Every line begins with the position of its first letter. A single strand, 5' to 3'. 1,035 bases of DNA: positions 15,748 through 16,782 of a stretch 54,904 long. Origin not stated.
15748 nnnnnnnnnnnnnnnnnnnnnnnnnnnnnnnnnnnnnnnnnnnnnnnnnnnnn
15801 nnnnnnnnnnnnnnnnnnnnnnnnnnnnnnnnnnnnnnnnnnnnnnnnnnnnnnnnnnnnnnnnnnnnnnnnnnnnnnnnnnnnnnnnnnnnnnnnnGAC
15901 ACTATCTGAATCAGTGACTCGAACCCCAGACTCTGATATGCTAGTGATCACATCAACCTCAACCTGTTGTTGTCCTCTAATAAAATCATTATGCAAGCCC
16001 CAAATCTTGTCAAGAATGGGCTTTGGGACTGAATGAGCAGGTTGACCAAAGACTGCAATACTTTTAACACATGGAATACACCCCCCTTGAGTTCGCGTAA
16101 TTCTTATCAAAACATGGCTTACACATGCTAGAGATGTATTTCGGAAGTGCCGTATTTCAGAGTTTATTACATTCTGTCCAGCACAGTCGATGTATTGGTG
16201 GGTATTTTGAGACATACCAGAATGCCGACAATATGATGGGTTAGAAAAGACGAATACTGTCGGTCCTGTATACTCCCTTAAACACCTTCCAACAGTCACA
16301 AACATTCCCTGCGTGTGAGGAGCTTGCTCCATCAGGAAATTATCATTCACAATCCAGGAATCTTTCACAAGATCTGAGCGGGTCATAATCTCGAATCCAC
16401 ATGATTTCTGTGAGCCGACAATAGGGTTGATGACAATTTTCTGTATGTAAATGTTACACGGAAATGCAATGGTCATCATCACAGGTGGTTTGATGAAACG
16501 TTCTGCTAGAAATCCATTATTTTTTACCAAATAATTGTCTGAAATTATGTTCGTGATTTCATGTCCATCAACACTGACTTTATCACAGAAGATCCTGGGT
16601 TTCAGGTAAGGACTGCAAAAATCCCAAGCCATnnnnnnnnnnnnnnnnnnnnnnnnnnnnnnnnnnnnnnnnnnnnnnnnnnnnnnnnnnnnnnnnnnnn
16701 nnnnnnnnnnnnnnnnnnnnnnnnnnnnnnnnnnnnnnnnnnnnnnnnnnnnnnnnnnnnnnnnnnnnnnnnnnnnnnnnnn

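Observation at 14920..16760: UBOX5/RNF37-like E3 ligase encoded by a single uninterrupted coding exon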

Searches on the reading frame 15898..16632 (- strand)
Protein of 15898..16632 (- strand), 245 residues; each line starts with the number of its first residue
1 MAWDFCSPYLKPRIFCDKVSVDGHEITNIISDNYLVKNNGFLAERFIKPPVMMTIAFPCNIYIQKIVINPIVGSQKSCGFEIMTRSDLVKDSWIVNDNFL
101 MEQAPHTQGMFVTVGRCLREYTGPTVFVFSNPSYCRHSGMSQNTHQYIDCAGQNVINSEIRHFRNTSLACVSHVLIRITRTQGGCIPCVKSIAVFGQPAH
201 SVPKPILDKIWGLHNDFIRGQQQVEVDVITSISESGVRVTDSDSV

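Call 35: predict_structure(alignment_id=A1)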
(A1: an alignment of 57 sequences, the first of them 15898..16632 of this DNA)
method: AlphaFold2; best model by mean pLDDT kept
length: 245 residues; sequences in the alignment: 57
mean_pLDDT: 89.5   pTM: 0.85
mean pLDDT of the five models: 89.5, 89.4, 88.7, 88.5, 88.2
residues with pLDDT >= 90: 179; 70-90: 30; 50-70: 34; < 50: 2
segments of 3 or more residues with pLDDT < 50: none
pLDDT, mean of each block of 10 residues (from residue 1): 93 97 98 97 98 97 98 97 96 85 67 97 92 88 69 94 97 98 97 97 95 91 70 58 53
secondary structure, 60 per line:
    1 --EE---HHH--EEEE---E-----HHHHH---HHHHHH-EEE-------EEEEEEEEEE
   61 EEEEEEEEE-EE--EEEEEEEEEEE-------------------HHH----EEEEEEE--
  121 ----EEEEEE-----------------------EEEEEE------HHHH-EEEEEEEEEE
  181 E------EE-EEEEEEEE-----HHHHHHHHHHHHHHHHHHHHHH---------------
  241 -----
elements in order: E13-16 H26-30 H34-39 E41-43 E51-69 E75-85 E112-118 E125-130 E154-159 H166-169 E171-181 E191-198 H204-225

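Call 43: fold_search(model_id=the predicted structure, library=pdb)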
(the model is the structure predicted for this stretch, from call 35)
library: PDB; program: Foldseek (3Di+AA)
matches with E <= 10: 784; with E <= 0.001: 105
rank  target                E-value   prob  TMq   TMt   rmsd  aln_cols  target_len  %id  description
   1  4dxt                  5.4e-06  1.00  0.45  0.55   6.8       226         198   11  Human SUN2 (AA 522-717) (released 2012-06-06)
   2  2y38_A                6.0e-06  1.00  0.42  0.31   8.4       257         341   10  LAMININ ALPHA5 CHAIN N-TERMINAL FRAGMENT (released 2011-02-23)
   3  9neh                  1.2e-05  1.00  0.45  0.19   5.0       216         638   13  The 1.48 Angstrom crystal structure of galactose oxidase variant with genetically incorporated Cl2-Tyr495 (released 2026-03-11)
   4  4dxr_A                1.3e-05  1.00  0.44  0.54   5.8       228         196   12  Human SUN2-KASH1 complex (released 2012-06-06)
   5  4fi9_A                1.4e-05  1.00  0.46  0.56   5.9       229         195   11  Structure of human SUN-KASH complex (released 2012-07-18)
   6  2v72                  1.4e-05  1.00  0.48  0.81   3.5       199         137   10  The structure of the family 32 CBM from C. perfringens NanJ in complex with galactose (released 2007-08-21)
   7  5ed8                  1.5e-05  1.00  0.46  0.46   5.0       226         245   12  Crystal structure of CC2-SUN of mouse SUN2 (released 2016-01-13)
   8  2yc4_B                2.3e-05  1.00  0.45  0.80   3.6       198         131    9  Intraflagellar Transport Complex 25-27 from Chlamydomonas (released 2011-03-23)
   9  6wmf_A                3.2e-05  1.00  0.48  0.61   3.5       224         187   10  Human Sun2-KASH5 complex (released 2020-12-02)
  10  4urt_A                3.2e-05  1.00  0.37  0.23  13.6       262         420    9  The crystal structure of a fragment of netrin-1 in complex with FN5- FN6 of DCC (released 2014-09-10)
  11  5g04_L                3.4e-05  1.00  0.41  0.54   6.1       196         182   10  Structure of the human APC-Cdc20-Hsl1 complex (released 2016-05-25)
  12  2yc4_A                3.6e-05  1.00  0.47  0.84   2.9       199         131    8  Intraflagellar Transport Complex 25-27 from Chlamydomonas (released 2011-03-23)
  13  6r16_B                3.6e-05  1.00  0.47  0.58   5.2       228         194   12  Crystal structure of the SUN1-KASH4 6:6 complex (released 2020-07-15)
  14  8tx5_A                3.6e-05  1.00  0.44  0.18   6.5       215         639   14  Crystal structure of an engineered variant of galactose oxidase, GOaseRd4BB, from Fusarium graminearum (released 2024-07-03)
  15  6wmg                  3.6e-05  1.00  0.44  0.53   5.9       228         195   12  Human Sun2 (500-717) (released 2020-12-02)
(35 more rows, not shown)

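Call 70: search_solved_structures(query=A3, max_evalue=10, show_alignments=2)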
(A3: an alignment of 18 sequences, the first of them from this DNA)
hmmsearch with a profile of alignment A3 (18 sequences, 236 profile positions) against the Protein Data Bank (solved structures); distinct sequences matched with E-value up to 10: 0.
